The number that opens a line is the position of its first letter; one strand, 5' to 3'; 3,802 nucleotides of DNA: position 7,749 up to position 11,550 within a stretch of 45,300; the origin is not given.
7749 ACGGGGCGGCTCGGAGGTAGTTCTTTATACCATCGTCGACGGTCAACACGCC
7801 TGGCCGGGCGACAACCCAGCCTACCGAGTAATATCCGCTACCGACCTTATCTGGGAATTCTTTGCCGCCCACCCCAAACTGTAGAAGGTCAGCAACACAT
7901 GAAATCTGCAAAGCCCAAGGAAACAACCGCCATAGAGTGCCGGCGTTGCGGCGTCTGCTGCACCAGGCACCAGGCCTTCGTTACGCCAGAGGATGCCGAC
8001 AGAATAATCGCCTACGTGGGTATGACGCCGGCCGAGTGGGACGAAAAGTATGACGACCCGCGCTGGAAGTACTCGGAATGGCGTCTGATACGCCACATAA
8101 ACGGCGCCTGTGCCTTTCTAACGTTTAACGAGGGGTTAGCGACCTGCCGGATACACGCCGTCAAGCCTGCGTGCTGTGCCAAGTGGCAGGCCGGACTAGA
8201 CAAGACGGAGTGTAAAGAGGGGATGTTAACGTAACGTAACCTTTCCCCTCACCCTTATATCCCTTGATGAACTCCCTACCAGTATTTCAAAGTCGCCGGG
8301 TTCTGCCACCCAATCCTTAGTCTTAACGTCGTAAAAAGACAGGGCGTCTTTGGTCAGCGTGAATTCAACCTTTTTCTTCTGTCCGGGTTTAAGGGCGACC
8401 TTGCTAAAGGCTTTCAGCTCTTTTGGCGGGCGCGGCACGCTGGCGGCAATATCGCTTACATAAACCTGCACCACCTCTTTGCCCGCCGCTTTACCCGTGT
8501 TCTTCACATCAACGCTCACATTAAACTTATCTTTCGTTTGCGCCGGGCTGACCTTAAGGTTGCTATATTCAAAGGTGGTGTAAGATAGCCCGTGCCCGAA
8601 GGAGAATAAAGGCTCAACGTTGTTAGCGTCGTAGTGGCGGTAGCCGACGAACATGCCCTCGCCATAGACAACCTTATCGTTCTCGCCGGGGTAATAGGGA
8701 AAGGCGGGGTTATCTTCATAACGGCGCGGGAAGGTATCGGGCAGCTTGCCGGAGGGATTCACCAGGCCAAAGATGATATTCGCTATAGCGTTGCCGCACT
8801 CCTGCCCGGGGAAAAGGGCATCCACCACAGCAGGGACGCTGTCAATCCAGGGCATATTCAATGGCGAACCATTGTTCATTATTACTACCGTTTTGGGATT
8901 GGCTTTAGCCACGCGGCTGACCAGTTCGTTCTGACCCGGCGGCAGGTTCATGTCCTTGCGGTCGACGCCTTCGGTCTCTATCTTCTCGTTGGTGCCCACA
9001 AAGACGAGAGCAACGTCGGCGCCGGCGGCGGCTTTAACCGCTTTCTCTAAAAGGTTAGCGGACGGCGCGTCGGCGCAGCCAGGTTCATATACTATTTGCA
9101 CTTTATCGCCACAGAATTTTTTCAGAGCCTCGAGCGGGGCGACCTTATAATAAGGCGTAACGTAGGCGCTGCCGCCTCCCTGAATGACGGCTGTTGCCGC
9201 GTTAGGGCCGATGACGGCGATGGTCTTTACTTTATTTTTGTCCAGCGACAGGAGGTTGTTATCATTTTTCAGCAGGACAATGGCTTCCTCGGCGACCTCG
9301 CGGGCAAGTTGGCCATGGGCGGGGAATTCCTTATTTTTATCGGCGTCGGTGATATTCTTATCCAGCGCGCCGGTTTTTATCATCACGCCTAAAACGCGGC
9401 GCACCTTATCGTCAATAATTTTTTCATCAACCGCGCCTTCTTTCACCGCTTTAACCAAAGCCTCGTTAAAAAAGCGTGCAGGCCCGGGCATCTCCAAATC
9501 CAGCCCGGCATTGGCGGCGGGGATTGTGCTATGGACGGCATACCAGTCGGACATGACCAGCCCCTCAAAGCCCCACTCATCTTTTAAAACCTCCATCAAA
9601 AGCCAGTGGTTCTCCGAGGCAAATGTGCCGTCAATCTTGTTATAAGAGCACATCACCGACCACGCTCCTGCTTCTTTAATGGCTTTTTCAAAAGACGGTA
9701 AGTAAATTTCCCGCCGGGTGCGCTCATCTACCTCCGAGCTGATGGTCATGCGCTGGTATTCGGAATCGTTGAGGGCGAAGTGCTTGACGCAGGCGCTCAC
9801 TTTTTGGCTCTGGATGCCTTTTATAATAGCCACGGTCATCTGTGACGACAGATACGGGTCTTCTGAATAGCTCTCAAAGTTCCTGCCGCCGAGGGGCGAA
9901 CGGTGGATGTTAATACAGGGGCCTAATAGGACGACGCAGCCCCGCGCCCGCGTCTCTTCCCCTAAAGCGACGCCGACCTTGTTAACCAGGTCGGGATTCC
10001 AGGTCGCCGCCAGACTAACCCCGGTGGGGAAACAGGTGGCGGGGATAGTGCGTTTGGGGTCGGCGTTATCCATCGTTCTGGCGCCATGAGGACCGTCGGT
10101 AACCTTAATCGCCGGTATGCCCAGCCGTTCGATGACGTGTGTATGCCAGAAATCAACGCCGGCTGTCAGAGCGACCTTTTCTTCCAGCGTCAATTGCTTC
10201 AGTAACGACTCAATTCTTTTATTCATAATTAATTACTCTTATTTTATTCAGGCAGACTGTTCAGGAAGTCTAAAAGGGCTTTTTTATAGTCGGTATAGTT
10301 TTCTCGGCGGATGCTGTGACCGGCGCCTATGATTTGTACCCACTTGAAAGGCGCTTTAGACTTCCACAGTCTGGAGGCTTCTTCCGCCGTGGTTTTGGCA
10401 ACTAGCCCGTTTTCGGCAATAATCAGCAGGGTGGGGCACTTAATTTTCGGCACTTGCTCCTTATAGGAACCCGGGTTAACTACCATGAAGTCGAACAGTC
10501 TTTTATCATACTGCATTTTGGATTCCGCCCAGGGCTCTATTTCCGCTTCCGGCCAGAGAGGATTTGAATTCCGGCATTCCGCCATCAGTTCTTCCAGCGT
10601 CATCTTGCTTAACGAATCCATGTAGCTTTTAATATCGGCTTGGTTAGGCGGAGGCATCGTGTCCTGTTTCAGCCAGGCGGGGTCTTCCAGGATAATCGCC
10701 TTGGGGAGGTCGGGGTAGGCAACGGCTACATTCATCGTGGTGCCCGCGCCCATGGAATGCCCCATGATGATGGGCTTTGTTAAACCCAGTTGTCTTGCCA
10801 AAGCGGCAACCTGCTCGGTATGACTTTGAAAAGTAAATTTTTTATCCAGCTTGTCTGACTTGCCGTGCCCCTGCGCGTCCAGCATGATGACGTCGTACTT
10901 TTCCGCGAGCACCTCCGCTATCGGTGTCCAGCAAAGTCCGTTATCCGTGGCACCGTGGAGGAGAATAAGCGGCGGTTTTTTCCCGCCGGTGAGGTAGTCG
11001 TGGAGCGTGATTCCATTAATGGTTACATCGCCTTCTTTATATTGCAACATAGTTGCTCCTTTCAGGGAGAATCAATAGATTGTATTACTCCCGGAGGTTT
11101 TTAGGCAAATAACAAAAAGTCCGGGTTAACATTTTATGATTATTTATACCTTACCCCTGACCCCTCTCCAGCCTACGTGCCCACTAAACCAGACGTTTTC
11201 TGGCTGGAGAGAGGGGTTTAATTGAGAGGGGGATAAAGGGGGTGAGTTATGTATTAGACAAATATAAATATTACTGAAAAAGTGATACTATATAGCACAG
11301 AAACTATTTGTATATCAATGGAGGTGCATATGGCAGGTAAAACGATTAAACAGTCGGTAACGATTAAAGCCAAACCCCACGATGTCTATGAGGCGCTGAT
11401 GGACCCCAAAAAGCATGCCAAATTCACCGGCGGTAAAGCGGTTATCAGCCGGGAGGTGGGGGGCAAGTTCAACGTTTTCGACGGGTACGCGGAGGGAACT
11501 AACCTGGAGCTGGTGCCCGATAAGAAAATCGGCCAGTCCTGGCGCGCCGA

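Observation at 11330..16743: Six-gene operon: SRPBCC protein, enoate-reductase-type flavoenzyme, three cupins and a secreted membrane-anchored protein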

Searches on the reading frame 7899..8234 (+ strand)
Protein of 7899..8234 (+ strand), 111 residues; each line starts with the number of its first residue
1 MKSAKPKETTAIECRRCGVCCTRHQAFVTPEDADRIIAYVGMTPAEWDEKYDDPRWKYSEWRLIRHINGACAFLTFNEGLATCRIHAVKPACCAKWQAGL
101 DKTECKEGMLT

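Call 28: search_protein_families(library=pfam, proteins=[window:7899-8234:+], max_evalue=0.001)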
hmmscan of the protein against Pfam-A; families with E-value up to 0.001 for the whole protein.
window:7899-8234:+ (111 aa): 1 family
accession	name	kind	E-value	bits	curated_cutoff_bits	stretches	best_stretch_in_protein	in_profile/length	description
PF03692.20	CxxCxxCC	-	3.3e-10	41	23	1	13-96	1-69/85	Putative zinc- or iron-chelating domain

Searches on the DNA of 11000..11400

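Call 86: search_rna_families(source=window, start=11000, end=11400, threshold=evalue, max_evalue=1)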
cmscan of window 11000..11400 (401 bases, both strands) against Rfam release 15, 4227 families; matches with E-value up to 1: 5.
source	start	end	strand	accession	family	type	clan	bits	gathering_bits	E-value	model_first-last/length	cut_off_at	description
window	11153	11217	-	RF04204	mir-3473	Gene; miRNA;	-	21.7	71.8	0.043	1-78/78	no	mir-3473 microRNA precursor family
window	11148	11222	-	RF03406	mir-3099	Gene; miRNA;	-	21.1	95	0.097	1-84/84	no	mir-3099 microRNA precursor family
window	11090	11125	+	RF04006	mir-9338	Gene; miRNA;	-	19.5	98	0.1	16-52/67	no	mir-9338 microRNA precursor family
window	11153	11217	+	RF04204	mir-3473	Gene; miRNA;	-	19.1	71.8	0.22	1-78/78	no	mir-3473 microRNA precursor family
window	11107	11163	+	RF02480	GlsR14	Gene; snRNA; snoRNA; CD-box;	-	14.1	90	0.72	1-68/68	no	Small nucleolar RNA GlsR14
